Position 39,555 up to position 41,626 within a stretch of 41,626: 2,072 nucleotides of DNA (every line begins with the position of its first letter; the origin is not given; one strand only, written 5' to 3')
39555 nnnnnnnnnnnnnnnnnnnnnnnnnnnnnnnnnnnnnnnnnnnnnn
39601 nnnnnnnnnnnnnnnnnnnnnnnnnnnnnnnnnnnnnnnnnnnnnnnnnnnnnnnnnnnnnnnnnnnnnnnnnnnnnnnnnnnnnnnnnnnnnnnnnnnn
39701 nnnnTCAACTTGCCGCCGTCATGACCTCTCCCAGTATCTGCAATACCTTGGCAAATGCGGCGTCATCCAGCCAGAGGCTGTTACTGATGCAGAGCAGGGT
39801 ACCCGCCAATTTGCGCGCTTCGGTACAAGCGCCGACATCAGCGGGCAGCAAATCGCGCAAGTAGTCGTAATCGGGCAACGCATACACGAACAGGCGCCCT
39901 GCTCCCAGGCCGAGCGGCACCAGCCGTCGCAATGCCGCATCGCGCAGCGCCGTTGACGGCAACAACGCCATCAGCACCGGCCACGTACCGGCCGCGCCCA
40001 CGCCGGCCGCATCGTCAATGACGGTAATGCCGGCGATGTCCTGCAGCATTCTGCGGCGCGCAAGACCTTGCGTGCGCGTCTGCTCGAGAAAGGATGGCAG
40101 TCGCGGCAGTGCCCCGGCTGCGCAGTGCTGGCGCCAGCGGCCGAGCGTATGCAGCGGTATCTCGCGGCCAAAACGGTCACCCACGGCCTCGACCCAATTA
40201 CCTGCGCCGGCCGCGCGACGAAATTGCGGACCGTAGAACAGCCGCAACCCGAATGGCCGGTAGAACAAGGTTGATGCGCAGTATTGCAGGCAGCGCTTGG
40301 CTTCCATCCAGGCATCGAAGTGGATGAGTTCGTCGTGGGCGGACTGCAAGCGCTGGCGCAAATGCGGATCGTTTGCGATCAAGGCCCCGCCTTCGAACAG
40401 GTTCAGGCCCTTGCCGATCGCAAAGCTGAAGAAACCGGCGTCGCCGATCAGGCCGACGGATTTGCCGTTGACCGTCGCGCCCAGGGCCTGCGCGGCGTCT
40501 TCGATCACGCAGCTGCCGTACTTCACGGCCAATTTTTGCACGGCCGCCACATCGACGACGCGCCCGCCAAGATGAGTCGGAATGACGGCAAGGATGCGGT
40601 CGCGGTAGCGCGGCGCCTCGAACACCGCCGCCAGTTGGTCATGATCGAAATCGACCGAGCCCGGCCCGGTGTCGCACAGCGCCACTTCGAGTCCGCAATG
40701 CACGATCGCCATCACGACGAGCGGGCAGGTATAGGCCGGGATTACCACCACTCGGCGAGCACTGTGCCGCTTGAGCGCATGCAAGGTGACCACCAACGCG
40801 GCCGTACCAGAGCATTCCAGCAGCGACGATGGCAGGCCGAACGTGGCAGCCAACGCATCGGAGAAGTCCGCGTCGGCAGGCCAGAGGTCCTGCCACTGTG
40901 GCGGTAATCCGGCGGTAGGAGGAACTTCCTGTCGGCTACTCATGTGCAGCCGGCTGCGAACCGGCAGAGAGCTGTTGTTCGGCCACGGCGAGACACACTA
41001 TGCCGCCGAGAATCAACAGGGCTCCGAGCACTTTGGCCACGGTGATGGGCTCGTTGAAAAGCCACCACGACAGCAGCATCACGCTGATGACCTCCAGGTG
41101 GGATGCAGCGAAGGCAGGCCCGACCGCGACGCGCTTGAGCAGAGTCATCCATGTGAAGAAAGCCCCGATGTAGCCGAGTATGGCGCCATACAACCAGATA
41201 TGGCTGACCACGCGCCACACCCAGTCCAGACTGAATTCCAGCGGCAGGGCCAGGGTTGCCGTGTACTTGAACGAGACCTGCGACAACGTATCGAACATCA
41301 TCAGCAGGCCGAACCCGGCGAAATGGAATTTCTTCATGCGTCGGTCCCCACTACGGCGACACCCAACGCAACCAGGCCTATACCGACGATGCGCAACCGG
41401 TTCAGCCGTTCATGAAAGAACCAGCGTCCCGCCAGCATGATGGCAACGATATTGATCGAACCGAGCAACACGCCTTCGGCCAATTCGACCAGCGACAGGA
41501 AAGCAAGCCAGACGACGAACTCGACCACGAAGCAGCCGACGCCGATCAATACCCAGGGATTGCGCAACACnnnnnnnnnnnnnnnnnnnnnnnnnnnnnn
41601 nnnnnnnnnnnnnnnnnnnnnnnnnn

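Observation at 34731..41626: Convergent operons resembling an uncharacterised aminolipid or amino-glycolipid tailoring pathway (dedicated KS+ACP, omega-aminotransferase, FemAB-like GNAT, arginase-fold hydrolase; DegT plus ArnE/F-like flippase)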

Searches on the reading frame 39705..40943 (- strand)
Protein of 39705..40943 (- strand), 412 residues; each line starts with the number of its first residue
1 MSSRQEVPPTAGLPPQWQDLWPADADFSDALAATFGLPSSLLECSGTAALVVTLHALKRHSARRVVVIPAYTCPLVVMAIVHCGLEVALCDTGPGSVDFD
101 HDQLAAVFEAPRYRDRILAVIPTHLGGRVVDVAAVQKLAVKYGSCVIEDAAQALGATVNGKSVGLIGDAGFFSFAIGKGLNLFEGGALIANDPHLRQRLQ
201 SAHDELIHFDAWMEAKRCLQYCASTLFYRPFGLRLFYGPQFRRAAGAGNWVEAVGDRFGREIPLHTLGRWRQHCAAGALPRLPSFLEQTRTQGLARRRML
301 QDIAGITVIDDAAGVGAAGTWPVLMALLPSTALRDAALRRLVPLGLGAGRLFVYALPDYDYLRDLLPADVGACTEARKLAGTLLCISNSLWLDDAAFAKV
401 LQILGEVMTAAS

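Call 3: search_protein_families(library=pfam, proteins=[window:39705-40943:-], max_evalue=0.01)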
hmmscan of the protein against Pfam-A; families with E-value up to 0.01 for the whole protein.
window:39705-40943:- (412 aa): 1 family
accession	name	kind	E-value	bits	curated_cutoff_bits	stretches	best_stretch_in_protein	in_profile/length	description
PF01041.23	DegT_DnrJ_EryC1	-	2.8e-38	132.5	19.8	1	17-201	19-197/360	DegT/DnrJ/EryC1/StrS aminotransferase family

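Call 4: search_protein_families(library=ncbifam, proteins=[window:39705-40943:-], max_evalue=0.01)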
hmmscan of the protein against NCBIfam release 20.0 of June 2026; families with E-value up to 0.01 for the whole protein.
window:39705-40943:- (412 aa): 8 families
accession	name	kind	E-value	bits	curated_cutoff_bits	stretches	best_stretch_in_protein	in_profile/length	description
TIGR03588.1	PseC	equivalog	8.7e-29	100.6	423.5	1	25-201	33-209/380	UDP-4-amino-4,6-dideoxy-N-acetyl-beta-L-altrosamine transaminase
TIGR04427.1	PLP_DesI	equivalog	1.8e-24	86.6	650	1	22-204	52-226/390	dTDP-4-dehydro-6-deoxyglucose aminotransferase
TIGR04181.1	NHT_00031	hypoth_equivalog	4.1e-23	81.8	420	1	26-200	34-218/359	LegC family aminotransferase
NF008687.0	PRK11706.1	equivalog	4.3e-23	81.7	375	1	29-198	38-201/375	dTDP-4-amino-4,6-dideoxygalactose transaminase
NF008658.2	PRK11658.1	equivalog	1.5e-19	69.9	631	1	17-211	28-215/379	UDP-4-amino-4-deoxy-L-arabinose aminotransferase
TIGR02379.1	ECA_wecE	subfamily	2.1e-18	66.2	434.85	1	36-199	45-203/376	dTDP-4-amino-4,6-dideoxy-D-glucose transaminase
NF011936.0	PRK15407.1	equivalog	1.1e-17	63.9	423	1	24-204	67-249/440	lipopolysaccharide biosynthesis protein RfbH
TIGR04343.1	egtE_PLP_lyase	equivalog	0.0016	17.3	400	1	43-156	77-186/370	ergothioneine biosynthesis PLP-dependent enzyme EgtE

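Call 5: find_encoding_contigs(protein=window:39705-40943:-, flank=10000, max_places=8)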
Protein window:39705-40943:- (412 aa): 1 contig read that carries it; 1 place shown.
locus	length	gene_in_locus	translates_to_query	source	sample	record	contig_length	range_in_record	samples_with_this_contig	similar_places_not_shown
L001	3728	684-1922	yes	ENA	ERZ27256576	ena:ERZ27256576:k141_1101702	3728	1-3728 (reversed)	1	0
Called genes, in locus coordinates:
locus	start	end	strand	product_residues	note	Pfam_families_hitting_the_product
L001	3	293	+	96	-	PF00892:EamA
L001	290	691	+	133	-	PF00892:EamA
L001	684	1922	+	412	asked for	PF01041:DegT_DnrJ_EryC1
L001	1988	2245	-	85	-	PF00550:PP-binding (weak)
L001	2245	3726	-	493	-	?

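Call 73: search_solved_structures(query=window:39705-40943:-, max_evalue=1e-10, show_alignments=1)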
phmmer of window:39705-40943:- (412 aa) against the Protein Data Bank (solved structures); distinct sequences matched with E-value up to 1e-10: 38.
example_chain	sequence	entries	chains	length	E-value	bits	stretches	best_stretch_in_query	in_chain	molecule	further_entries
2po3_A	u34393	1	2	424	2.9e-21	79.2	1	13-204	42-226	4-dehydrase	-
3bn1_A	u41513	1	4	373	4.6e-19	72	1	26-200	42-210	Perosamine synthetase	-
7b0d_A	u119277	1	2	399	5.1e-19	71.8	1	22-201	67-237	Glutamine--scyllo-inositol transaminase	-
3dr7_A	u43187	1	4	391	5.1e-19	71.8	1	26-200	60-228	Putative perosamine synthetase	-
7n63_A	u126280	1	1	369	1.6e-18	70.2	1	48-201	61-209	Putative aminotransferase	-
3dr4_A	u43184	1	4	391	3e-18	69.3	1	26-200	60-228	Putative perosamine synthetase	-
7b0m_AAA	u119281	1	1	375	5.3e-18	68.5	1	24-192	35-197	Sugar aminotransferase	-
8gyh_B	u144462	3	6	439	2.1e-17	66.5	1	29-200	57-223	DegT/DnrJ/EryC1/StrS family aminotransferase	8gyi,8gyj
8vr3_A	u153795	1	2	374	2.4e-16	63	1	26-200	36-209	DegT/DnrJ/EryC1/StrS aminotransferase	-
8vr5_A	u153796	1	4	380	2.5e-16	62.9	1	26-200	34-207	DegT/DnrJ/EryC1/StrS aminotransferase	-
9bgp_A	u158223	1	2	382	9.4e-16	61.1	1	27-199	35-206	aminotransferase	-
2c7t_A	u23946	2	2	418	1.1e-15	60.9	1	22-207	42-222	GLUTAMINE-2-DEOXY-SCYLLO-INOSOSE AMINOTRANSFERASE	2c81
5w71_A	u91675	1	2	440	1.2e-15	60.7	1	22-207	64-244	L-glutamine:2-deoxy-scyllo-inosose aminotransferase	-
8sng_A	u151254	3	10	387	5.3e-15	58.6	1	20-211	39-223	UDP-4-amino-4-deoxy-L-arabinose--oxoglutarate aminotransferase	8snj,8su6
4lc3_A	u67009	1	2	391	6e-15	58.4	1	18-193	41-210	Putative UDP-4-amino-4-deoxy-l-arabinose--oxoglutarate aminotransferase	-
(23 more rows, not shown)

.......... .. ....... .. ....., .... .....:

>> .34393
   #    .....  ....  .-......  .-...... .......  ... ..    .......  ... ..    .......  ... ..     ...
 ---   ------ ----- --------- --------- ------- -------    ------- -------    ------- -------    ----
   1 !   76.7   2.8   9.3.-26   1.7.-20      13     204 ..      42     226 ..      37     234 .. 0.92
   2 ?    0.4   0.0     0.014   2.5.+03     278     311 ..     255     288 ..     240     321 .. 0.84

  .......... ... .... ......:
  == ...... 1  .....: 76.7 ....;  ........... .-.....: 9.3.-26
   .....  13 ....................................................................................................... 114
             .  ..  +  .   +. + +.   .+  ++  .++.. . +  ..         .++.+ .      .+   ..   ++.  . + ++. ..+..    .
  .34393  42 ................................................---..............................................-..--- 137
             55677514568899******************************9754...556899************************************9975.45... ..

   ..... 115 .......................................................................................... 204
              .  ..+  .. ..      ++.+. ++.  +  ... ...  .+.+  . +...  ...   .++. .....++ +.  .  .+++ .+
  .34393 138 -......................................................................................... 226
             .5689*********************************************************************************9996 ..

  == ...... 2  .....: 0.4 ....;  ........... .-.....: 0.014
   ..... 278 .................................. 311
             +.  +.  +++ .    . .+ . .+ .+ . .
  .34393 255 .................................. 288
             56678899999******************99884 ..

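Call 103: find_related_loci(query=window:39705-40943:-, collection=metagenome_contigs, flank=10000)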
Query window:39705-40943:- (412 aa) in metagenome_contigs; peptide patterns used: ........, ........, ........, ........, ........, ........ (x = any residue, [..] = any of these).
215 stretches matched a pattern; 138 encode a relative of the query (tblastn E <= 1e-3); the best 80 are kept; 80 distinct loci.
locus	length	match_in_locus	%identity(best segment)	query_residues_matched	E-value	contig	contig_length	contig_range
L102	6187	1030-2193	46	1-397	3e-99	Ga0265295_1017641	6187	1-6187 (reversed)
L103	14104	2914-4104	46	2-406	2e-97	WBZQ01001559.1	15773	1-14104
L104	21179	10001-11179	47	4-404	2e-92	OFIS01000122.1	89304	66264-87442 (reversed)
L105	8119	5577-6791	46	6-408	9e-88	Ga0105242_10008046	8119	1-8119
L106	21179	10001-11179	47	4-404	2e-92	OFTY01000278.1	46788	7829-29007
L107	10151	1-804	32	130-401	1e-35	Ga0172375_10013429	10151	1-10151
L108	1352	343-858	37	26-204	2e-22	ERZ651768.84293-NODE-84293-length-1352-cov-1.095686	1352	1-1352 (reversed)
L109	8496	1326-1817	40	26-195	8e-22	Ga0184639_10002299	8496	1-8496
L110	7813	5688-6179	40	26-195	7e-22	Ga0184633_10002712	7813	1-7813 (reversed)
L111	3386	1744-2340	32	20-214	1e-21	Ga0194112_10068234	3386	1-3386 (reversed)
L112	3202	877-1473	32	20-214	1e-21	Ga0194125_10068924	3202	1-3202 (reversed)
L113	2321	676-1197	36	26-204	2e-20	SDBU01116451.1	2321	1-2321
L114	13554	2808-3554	29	31-289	3e-20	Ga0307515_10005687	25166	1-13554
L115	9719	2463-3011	30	13-200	2e-19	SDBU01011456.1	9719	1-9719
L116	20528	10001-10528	34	20-200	3e-19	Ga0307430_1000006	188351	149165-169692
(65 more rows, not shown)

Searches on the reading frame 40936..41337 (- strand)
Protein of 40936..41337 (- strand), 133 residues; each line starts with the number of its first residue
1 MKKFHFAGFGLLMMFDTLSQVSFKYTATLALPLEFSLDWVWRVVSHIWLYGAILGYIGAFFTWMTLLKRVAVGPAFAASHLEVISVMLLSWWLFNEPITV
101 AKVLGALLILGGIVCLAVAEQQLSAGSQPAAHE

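Call 3: search_protein_families(library=pfam, proteins=[window:40936-41337:-], max_evalue=0.01)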
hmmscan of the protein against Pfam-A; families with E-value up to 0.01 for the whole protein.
window:40936-41337:- (133 aa): 2 families
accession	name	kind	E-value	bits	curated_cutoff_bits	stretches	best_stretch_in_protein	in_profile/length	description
PF00892.27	EamA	-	1.7e-08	35.3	28.2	1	41-116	62-133/135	EamA-like transporter family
PF00893.25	Multi_Drug_Res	-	0.001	20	23.7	1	45-109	28-93/93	Small Multidrug Resistance protein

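Call 4: search_protein_families(library=ncbifam, proteins=[window:40936-41337:-], max_evalue=0.01)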
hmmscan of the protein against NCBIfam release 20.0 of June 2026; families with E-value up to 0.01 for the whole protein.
window:40936-41337:- (133 aa): 8 families
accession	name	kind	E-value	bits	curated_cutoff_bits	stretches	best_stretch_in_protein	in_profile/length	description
NF002816.2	PRK02971.1-2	equivalog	7.4e-06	26.4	99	1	17-116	11-116/120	4-amino-4-deoxy-L-arabinose-phosphoundecaprenol flippase subunit ArnF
TIGR00950.1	2A78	equivalog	2.5e-05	23.8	230.2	1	23-113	167-263/264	carboxylate/amino acid/amine transporter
NF011625.2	PRK15051.1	equivalog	0.00028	21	92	1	47-117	38-108/111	4-amino-4-deoxy-L-arabinose-phosphoundecaprenol flippase subunit ArnE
NF042984.1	SMR_efflux_EmrE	exception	0.0011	19.3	226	1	50-118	34-103/110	multidrug efflux SMR transporter EmrE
NF007087.1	PRK09541.1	subfamily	0.0014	19.1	162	1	48-118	31-103/110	EmrE family multidrug efflux SMR transporter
NF051482.1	EbrB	exception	0.0034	18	160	1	50-117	34-102/105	SMR family multidrug efflux transporter EbrB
NF033136.1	SMR_qac_K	exception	0.0061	17.3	205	1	51-118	35-103/110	quaternary ammonium compound efflux SMR transporter QacK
NF033137.0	SMR_qac_int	equivalog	0.0082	16.7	188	1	53-118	36-102/109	Qac family quaternary ammonium compound efflux SMR transporter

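Call 102: find_encoding_contigs(protein=window:40936-41337:-, flank=10000, max_places=5)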
Protein window:40936-41337:- (133 aa): 1 contig read that carries it; 1 place shown.
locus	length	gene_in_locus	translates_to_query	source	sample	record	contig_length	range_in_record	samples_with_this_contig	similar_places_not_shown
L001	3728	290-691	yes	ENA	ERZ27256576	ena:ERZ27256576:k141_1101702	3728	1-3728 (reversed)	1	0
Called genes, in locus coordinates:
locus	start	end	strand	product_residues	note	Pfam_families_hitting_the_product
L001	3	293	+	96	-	PF00892:EamA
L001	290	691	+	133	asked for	PF00892:EamA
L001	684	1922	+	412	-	PF01041:DegT_DnrJ_EryC1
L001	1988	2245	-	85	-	PF00550:PP-binding (weak)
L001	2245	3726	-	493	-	?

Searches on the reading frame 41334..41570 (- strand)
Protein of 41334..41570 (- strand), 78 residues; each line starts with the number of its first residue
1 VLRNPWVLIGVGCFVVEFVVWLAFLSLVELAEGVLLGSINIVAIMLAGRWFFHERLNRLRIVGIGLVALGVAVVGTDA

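Call 3: search_protein_families(library=pfam, proteins=[window:41334-41570:-], max_evalue=0.01)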
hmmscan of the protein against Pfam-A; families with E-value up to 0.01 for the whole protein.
window:41334-41570:- (78 aa): 1 family
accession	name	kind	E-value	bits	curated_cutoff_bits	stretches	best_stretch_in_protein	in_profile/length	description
PF00892.27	EamA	-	2.8e-08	34.6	28.2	1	7-75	66-134/135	EamA-like transporter family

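Call 4: search_protein_families(library=ncbifam, proteins=[window:41334-41570:-], max_evalue=0.01)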
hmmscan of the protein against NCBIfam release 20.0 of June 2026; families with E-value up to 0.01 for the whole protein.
window:41334-41570:- (78 aa): 3 families
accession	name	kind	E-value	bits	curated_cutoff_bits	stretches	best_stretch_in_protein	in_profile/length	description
NF011625.2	PRK15051.1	equivalog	7.2e-06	26.2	92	1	6-76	39-109/111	4-amino-4-deoxy-L-arabinose-phosphoundecaprenol flippase subunit ArnE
NF002816.2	PRK02971.1-2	equivalog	0.0018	18.8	99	1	7-76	47-118/120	4-amino-4-deoxy-L-arabinose-phosphoundecaprenol flippase subunit ArnF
TIGR00950.1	2A78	equivalog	0.0061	16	230.2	1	9-71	201-263/264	carboxylate/amino acid/amine transporter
